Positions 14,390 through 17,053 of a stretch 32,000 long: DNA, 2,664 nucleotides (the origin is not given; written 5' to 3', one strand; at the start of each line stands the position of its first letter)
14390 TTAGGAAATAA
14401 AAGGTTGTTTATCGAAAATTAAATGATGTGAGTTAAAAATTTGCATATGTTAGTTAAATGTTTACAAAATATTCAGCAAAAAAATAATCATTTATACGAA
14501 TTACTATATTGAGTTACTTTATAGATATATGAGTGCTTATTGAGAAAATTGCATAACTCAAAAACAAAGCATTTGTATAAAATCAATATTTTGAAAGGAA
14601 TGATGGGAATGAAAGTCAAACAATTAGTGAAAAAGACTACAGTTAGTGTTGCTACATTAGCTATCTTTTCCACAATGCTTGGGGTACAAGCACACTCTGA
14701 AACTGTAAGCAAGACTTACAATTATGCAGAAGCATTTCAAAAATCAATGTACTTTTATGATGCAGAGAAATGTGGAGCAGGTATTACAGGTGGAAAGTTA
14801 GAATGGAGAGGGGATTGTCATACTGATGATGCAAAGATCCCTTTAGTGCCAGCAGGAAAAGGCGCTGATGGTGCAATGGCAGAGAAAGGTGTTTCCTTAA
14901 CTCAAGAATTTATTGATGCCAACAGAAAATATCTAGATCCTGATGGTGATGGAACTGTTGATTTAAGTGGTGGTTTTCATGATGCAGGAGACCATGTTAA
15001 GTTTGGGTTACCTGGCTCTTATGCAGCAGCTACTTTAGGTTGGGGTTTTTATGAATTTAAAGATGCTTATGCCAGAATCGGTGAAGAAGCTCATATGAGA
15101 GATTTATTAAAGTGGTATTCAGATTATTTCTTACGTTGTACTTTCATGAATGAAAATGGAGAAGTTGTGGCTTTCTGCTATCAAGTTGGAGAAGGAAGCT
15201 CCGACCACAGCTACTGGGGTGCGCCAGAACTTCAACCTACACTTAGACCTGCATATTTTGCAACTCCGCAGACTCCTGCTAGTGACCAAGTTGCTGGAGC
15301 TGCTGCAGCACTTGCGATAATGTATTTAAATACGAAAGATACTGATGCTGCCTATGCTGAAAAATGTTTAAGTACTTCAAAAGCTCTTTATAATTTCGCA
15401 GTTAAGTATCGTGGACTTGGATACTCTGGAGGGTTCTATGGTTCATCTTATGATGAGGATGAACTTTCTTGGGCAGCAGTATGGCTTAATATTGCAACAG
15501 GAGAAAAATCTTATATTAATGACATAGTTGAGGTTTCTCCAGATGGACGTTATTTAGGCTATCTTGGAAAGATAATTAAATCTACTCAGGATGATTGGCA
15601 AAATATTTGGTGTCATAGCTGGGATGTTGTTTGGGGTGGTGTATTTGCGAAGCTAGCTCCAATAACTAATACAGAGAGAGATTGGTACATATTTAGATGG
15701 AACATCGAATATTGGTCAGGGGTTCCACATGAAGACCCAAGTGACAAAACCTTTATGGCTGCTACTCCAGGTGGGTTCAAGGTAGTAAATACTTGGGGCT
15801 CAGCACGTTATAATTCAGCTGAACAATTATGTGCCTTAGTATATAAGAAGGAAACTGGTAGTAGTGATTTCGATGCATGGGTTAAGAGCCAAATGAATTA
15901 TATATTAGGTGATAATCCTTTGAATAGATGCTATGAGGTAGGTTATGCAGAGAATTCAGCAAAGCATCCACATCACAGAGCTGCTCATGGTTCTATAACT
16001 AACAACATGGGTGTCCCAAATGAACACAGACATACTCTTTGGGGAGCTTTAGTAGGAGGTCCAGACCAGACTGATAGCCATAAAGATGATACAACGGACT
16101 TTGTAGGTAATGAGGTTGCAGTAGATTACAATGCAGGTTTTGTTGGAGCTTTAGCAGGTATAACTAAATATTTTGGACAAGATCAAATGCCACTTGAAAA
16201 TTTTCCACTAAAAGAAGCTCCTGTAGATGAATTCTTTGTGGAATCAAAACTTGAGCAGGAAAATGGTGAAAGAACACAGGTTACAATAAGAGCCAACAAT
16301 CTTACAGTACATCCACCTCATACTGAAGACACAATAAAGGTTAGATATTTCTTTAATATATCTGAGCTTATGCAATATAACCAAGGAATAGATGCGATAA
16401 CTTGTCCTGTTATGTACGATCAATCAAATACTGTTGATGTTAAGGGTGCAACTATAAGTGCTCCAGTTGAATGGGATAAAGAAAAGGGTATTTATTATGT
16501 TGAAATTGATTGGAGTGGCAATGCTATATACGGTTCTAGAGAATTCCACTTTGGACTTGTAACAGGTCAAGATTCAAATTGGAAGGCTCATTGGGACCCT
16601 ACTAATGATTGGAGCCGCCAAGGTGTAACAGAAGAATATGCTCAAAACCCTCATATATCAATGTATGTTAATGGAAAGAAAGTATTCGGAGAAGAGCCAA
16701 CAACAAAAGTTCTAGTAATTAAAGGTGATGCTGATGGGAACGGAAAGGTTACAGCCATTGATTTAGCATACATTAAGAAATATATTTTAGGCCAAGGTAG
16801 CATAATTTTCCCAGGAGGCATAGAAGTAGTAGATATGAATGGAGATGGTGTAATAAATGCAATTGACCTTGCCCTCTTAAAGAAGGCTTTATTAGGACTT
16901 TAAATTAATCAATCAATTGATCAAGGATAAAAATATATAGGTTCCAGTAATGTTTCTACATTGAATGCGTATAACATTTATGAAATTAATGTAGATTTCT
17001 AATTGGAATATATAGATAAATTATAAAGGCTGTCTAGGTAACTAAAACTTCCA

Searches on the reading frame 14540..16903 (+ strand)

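Call 81: search_protein_families(library=pfam, proteins=[window:14540-16903:+], max_evalue=0.00001)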
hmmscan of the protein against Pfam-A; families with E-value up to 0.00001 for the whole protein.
window:14540-16903:+ (787 aa): 3 families
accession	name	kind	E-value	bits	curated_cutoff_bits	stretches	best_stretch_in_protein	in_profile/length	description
PF00759.25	Glyco_hydro_9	-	9.2e-129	431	27.7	1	62-538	1-444/444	Glycosyl hydrolase family 9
PF00404.24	Dockerin_1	-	2e-16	60.4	22.9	1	728-785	1-57/57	Dockerin type I domain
PF00942.24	CBM_3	-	2.7e-13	50.6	22.4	1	568-656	2-83/83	Cellulose binding domain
